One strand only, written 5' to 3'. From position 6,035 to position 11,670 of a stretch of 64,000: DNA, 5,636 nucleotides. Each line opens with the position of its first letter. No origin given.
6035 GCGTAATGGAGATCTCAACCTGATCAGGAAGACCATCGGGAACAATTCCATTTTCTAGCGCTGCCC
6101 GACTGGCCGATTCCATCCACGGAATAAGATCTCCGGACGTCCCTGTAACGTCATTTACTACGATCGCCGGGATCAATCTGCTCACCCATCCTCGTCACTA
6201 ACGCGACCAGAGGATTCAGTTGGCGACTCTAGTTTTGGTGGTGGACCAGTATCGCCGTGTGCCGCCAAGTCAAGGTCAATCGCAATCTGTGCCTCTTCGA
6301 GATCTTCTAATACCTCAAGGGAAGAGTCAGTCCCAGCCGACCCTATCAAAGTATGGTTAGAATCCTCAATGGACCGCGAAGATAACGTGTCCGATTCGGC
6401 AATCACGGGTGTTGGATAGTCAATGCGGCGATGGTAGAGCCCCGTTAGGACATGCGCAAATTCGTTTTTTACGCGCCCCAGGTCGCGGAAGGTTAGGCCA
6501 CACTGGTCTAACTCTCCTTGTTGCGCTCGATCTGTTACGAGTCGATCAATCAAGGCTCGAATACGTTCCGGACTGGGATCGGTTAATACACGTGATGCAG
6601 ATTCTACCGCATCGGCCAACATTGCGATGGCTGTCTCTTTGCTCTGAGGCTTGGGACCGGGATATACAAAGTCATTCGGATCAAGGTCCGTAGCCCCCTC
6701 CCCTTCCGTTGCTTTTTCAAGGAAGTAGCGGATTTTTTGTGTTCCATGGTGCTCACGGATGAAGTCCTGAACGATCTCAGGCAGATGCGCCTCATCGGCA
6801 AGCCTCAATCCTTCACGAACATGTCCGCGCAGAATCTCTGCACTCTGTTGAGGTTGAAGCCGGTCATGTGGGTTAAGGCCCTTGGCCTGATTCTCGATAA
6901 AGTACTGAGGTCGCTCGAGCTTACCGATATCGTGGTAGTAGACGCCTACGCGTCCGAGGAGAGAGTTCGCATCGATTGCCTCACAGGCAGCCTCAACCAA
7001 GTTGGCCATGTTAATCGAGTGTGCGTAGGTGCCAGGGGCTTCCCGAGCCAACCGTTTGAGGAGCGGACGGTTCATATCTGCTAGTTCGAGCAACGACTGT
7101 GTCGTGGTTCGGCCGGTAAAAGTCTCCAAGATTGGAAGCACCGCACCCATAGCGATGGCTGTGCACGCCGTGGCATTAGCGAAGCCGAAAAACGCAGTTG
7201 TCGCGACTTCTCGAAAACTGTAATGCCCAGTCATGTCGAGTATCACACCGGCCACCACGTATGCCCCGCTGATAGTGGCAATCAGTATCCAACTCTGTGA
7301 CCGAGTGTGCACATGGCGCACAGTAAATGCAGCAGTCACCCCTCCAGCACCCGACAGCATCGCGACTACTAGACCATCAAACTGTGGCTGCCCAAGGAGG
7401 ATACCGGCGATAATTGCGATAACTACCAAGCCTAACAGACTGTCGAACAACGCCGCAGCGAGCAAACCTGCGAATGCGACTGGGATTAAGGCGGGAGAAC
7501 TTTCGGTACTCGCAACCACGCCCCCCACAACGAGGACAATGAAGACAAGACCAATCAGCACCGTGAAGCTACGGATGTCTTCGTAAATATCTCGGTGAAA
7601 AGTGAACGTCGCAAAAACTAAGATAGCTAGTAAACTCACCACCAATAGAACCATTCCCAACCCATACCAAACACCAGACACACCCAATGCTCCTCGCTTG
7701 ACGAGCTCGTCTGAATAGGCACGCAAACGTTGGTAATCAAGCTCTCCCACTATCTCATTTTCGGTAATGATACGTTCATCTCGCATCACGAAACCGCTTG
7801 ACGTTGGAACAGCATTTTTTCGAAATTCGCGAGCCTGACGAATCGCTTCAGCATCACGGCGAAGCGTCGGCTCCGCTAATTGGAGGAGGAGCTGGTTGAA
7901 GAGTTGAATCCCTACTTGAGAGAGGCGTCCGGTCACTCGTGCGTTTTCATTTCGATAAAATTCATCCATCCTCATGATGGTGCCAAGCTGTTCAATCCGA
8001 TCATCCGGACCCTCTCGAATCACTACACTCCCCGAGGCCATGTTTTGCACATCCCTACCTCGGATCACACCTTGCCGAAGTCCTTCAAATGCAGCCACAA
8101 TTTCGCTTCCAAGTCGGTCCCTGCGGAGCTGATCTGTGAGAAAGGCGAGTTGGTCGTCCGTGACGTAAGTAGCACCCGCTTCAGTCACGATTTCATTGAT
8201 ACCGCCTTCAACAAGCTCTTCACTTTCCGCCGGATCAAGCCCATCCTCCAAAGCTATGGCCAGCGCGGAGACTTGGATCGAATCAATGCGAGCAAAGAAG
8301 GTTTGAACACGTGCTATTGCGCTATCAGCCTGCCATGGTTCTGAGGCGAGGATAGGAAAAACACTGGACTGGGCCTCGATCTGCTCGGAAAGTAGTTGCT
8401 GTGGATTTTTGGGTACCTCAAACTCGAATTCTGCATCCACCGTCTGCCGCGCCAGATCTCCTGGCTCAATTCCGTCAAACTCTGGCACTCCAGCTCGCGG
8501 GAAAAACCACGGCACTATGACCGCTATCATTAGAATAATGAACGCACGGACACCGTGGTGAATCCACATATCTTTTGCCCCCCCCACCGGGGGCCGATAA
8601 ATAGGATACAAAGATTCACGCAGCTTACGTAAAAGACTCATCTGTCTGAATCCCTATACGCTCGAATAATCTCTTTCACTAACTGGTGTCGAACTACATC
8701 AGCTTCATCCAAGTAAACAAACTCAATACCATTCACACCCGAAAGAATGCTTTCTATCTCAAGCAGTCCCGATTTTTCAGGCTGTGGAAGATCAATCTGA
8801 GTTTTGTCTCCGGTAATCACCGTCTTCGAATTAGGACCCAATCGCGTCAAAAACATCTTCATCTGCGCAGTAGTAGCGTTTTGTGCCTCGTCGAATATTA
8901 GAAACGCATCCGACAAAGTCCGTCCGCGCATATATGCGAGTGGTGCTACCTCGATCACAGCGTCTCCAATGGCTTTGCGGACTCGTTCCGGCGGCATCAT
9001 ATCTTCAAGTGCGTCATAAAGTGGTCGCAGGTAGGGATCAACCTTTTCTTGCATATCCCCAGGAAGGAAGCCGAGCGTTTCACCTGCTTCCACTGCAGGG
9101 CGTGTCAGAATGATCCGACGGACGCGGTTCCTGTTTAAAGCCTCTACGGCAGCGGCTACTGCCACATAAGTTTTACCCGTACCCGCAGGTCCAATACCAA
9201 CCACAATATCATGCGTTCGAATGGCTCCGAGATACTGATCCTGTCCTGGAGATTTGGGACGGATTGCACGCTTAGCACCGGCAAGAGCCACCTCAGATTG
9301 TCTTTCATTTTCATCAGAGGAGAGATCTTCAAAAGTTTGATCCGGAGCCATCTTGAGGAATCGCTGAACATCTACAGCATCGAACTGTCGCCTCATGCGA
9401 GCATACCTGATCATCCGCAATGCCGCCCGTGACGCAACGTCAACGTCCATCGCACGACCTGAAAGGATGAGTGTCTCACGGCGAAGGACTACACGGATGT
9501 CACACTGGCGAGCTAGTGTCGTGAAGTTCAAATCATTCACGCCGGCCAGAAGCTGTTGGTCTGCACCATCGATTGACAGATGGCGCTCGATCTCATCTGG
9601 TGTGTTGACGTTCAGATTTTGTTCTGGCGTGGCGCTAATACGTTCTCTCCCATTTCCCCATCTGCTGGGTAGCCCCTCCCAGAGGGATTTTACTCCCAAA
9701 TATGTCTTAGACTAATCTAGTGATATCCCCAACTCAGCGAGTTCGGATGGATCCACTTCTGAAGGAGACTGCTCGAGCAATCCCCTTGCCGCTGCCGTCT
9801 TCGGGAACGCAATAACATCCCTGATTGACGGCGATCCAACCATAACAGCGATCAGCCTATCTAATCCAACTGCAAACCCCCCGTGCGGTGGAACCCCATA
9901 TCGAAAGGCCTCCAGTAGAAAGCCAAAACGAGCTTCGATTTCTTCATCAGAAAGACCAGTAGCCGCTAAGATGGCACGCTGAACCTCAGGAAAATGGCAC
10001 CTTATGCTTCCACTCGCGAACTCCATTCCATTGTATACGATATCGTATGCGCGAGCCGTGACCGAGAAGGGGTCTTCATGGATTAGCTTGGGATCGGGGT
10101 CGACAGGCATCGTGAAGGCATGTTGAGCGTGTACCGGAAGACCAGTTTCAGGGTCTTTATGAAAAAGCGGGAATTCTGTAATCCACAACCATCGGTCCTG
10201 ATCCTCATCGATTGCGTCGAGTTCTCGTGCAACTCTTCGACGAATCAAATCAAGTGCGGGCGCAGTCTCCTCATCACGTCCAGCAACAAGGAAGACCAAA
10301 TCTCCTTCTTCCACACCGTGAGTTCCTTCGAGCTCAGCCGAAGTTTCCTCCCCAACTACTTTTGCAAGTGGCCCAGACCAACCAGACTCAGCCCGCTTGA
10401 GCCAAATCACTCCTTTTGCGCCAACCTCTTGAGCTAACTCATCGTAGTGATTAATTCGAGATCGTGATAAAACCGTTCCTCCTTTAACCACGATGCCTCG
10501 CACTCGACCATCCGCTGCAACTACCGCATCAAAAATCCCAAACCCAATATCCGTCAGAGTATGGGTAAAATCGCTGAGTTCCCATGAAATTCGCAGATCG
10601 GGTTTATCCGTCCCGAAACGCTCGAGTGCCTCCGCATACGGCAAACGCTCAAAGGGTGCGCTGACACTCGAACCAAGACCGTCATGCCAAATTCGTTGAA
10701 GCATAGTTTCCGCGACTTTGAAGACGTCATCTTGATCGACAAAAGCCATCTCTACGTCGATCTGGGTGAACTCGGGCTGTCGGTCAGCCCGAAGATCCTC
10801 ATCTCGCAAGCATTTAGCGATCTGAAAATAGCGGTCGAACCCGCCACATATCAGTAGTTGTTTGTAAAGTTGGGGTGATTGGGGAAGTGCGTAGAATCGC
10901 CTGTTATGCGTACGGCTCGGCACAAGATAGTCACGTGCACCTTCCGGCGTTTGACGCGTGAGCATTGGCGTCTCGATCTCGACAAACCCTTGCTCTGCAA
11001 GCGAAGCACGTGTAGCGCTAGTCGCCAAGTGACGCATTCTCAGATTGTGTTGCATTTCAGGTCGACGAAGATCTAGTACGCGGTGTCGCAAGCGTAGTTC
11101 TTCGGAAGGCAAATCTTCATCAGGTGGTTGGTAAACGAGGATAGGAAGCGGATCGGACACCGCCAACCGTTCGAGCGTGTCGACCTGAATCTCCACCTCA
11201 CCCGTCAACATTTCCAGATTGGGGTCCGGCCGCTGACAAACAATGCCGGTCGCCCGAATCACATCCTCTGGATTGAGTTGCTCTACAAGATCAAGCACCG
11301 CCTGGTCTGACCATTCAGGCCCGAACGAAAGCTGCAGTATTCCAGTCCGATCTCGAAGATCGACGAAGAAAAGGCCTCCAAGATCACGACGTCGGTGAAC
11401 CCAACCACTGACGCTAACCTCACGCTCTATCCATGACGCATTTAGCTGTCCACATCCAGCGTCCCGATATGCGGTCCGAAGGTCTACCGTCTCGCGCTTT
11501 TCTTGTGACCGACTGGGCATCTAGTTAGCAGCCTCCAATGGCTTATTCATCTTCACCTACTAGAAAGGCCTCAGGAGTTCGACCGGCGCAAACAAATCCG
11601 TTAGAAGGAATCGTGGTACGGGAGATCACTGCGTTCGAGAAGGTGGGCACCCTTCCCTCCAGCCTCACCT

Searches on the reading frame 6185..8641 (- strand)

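Call 32: search_protein_families(library=ncbifam, proteins=[window:6185-8641:-], max_evalue=1e-8)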
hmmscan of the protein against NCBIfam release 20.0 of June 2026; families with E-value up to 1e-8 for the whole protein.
window:6185-8641:- (819 aa): 1 family
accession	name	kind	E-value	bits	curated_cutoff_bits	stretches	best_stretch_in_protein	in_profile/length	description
TIGR00277.1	HDIG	domain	6.7e-19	67.5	27.6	1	535-633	2-83/84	HDIG domain-containing metalloprotein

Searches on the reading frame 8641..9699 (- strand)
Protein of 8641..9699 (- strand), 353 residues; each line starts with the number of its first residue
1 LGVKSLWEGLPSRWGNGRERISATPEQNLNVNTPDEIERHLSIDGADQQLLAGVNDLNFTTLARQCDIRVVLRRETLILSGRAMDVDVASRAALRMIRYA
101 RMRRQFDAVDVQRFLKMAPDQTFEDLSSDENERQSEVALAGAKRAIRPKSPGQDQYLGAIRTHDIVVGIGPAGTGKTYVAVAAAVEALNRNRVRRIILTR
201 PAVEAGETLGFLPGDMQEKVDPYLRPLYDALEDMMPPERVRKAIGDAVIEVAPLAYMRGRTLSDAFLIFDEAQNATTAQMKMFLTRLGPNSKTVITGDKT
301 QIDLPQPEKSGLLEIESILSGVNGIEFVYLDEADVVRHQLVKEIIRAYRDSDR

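Call 30: search_protein_families(library=ncbifam, proteins=[window:8641-9699:-], max_evalue=1e-8)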
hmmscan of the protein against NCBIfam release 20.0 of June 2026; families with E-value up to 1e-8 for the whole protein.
window:8641-9699:- (353 aa): 2 families
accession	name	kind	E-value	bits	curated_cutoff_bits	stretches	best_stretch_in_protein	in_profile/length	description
NF007827.1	PRK10536.1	equivalog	1.9e-58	197.8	380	1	142-348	45-253/253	phosphate starvation-inducible protein PhoH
NF053827.1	RNA5-3helPhoH2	equivalog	1.1e-28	100.4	680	1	166-303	240-379/427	RNA 5'-3' helicase PhoH2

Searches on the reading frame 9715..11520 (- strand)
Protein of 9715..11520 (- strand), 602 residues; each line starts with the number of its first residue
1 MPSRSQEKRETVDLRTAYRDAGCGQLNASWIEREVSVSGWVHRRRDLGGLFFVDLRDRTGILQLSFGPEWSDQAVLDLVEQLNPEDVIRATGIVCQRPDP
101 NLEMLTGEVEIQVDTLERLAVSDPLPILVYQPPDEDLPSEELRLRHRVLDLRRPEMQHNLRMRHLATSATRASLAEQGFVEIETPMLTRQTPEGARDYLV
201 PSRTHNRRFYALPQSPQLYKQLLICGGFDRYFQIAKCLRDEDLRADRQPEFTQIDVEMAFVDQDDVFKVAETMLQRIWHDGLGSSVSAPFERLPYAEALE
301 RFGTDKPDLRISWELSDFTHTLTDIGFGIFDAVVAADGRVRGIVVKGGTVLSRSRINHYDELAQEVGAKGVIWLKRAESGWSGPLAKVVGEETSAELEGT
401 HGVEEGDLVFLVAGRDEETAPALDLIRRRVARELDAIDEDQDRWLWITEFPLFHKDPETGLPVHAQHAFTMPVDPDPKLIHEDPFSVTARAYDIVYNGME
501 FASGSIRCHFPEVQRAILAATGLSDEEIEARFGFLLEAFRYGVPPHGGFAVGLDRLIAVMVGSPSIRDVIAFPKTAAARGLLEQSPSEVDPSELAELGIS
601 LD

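Call 32: search_protein_families(library=ncbifam, proteins=[window:9715-11520:-], max_evalue=1e-8)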
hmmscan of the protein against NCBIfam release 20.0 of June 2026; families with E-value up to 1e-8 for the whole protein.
window:9715-11520:- (602 aa): 15 families
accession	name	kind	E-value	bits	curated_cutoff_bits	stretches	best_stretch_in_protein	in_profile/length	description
NF001750.0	PRK00476.1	equivalog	4.6e-216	718.7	443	1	17-601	3-586/590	aspartate--tRNA ligase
TIGR00459.1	aspS_bact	equivalog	2.5e-193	643.6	373.85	1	19-600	3-582/586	aspartate--tRNA ligase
NF009460.0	PRK12820.1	equivalog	1.4e-152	509.4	1379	1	21-599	24-615/723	bifunctional aspartyl-tRNA synthetase/aspartyl/glutamyl-tRNA amidotransferase subunit C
NF003483.0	PRK05159.1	equivalog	3.4e-71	240.4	353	2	28-279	13-256/438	aspartate--tRNA(Asn) ligase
TIGR00458.1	aspS_nondisc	equivalog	8e-65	219.5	368.4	2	33-280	13-252/428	aspartate--tRNA(Asn) ligase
NF001756.1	PRK00484.1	subfamily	1.5e-46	159.1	468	2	5-285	26-294/488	lysine--tRNA ligase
TIGR00499.1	lysS_bact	equivalog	1.6e-40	139.2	427.6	2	5-280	28-292/496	lysine--tRNA ligase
NF002821.0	PRK02983.1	equivalog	4.7e-37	127.5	742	1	28-277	655-895/1102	bifunctional lysylphosphatidylglycerol synthetase/lysine--tRNA ligase LysX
NF003037.0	PRK03932.1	equivalog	2.3e-36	125.7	414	2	29-279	13-260/451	asparagine--tRNA ligase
TIGR00457.1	asnS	equivalog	7.6e-36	123.9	342.6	2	30-279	14-262/455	asparagine--tRNA ligase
NF009101.0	PRK12445.1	subfamily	4.6e-31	107.9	1026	1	31-364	64-381/505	lysine--tRNA ligase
TIGR00462.1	genX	equivalog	1.1e-19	71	286.9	1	161-306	2-146/304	EF-P lysine aminoacylase EpmA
NF005052.0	PRK06462.1-1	equivalog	1.2e-15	57.4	368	1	151-278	40-170/353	asparagine synthetase A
NF006828.0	PRK09350.1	equivalog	9.5e-15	54.7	264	0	491-575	235-323/325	elongation factor P--(R)-beta-lysine ligase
NF005054.0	PRK06462.1-4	equivalog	2.3e-12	46.6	309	0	148-306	13-193/318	asparagine synthetase A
